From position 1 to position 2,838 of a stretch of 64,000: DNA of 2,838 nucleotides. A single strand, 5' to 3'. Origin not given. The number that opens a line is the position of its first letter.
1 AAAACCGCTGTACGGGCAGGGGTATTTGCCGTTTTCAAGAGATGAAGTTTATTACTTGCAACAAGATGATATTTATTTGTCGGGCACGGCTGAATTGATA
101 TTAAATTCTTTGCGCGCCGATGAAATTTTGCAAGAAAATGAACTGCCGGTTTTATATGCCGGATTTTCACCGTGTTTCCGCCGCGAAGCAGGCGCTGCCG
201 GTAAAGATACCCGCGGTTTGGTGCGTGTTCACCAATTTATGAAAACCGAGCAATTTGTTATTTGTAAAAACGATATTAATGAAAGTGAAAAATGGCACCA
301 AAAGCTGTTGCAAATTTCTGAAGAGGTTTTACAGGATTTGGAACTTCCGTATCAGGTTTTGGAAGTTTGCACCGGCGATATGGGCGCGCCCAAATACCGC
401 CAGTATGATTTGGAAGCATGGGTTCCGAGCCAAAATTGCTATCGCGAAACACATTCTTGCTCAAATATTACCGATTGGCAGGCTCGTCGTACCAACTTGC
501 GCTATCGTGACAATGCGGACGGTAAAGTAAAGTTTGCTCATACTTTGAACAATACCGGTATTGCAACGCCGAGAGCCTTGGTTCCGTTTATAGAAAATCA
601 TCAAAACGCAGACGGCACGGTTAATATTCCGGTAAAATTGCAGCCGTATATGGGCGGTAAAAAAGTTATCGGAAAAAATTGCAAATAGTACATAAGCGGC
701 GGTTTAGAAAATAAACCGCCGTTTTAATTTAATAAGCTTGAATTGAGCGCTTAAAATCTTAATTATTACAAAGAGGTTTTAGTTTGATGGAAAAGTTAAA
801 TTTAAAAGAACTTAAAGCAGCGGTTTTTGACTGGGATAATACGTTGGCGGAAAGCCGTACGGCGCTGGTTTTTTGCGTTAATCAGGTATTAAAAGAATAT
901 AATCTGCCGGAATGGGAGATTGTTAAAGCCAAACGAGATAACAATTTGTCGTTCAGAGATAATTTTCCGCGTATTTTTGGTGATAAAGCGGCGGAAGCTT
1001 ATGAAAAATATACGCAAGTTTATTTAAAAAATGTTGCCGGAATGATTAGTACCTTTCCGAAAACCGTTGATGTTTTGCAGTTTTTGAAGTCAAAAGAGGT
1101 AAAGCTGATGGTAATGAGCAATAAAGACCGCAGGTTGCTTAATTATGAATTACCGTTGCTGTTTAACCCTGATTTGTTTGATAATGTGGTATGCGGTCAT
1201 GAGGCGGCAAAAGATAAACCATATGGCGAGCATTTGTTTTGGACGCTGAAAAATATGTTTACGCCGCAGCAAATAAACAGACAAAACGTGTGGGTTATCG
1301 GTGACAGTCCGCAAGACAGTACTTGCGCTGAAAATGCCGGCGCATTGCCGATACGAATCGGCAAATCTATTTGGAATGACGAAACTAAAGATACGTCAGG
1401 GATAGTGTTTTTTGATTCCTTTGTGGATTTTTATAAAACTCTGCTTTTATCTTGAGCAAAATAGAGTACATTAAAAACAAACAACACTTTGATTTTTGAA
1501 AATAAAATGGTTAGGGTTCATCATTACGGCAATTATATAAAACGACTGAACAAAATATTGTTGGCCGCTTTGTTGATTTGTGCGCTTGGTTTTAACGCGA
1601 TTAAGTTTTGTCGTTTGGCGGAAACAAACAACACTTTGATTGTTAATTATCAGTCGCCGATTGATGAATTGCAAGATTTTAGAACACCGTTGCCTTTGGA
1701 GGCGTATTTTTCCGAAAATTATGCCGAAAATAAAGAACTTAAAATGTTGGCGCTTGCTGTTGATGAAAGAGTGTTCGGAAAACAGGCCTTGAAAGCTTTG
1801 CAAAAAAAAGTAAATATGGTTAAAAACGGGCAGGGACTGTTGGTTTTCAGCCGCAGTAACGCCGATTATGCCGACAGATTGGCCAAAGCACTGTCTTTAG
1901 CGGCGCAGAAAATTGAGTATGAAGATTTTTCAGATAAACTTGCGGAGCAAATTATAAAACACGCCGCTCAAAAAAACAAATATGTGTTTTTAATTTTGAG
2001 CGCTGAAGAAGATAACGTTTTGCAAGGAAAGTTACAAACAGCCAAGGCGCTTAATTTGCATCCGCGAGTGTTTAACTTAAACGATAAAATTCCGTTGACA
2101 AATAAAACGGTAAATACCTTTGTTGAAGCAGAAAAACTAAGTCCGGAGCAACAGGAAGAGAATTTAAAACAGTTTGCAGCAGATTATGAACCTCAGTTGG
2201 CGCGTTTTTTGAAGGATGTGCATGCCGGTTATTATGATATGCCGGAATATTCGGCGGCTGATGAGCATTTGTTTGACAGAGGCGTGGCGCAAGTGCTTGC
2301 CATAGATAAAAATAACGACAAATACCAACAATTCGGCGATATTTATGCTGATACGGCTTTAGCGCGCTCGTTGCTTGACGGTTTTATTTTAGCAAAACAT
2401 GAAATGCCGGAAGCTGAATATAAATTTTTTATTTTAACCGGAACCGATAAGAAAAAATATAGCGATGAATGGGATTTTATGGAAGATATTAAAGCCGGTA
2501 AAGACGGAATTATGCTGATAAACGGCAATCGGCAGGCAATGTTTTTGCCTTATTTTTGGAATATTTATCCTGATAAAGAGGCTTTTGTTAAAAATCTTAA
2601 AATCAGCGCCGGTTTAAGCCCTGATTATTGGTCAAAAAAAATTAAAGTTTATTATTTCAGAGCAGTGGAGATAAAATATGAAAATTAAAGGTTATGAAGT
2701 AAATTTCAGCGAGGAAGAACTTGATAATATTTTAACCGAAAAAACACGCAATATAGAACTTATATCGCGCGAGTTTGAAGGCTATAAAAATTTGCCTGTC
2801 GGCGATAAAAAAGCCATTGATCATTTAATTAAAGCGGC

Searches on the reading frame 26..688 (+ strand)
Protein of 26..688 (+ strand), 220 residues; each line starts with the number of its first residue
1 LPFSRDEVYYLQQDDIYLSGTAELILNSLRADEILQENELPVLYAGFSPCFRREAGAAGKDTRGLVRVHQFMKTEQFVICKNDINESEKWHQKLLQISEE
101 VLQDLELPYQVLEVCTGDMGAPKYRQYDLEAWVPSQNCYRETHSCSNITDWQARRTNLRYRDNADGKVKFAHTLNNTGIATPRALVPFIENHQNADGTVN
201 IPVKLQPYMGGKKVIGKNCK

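Call 11: search_protein_families(library=pfam, proteins=[window:26-688:+], max_evalue=0.00001)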
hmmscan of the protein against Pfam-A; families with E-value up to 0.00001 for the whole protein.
window:26-688:+ (220 aa): 1 family
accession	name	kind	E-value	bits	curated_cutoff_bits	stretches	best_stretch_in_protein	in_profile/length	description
PF00587.30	tRNA-synt_2b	-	4.1e-31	108.9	29.3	1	13-192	8-179/179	tRNA synthetase class II core domain (G, H, P, S and T)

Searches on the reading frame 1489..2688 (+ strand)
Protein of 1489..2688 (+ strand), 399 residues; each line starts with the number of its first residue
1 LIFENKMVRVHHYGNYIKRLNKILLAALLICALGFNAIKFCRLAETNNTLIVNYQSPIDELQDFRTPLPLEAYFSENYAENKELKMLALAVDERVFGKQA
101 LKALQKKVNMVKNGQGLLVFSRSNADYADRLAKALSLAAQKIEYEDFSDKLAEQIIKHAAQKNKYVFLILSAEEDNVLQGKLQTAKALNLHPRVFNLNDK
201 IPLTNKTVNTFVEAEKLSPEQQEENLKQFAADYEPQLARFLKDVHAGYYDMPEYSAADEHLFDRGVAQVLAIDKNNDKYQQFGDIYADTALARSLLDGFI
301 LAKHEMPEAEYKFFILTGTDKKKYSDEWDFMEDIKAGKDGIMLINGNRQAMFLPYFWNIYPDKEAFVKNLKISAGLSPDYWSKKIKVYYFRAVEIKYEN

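Call 11: search_protein_families(library=pfam, proteins=[window:1489-2688:+], max_evalue=0.00001)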
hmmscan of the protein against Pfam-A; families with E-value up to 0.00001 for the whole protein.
window:1489-2688:+ (399 aa): 1 family
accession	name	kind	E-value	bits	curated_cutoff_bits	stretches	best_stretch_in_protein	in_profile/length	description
PF01871.22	AMMECR1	-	8.5e-11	42.1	25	1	301-393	78-166/168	AMMECR1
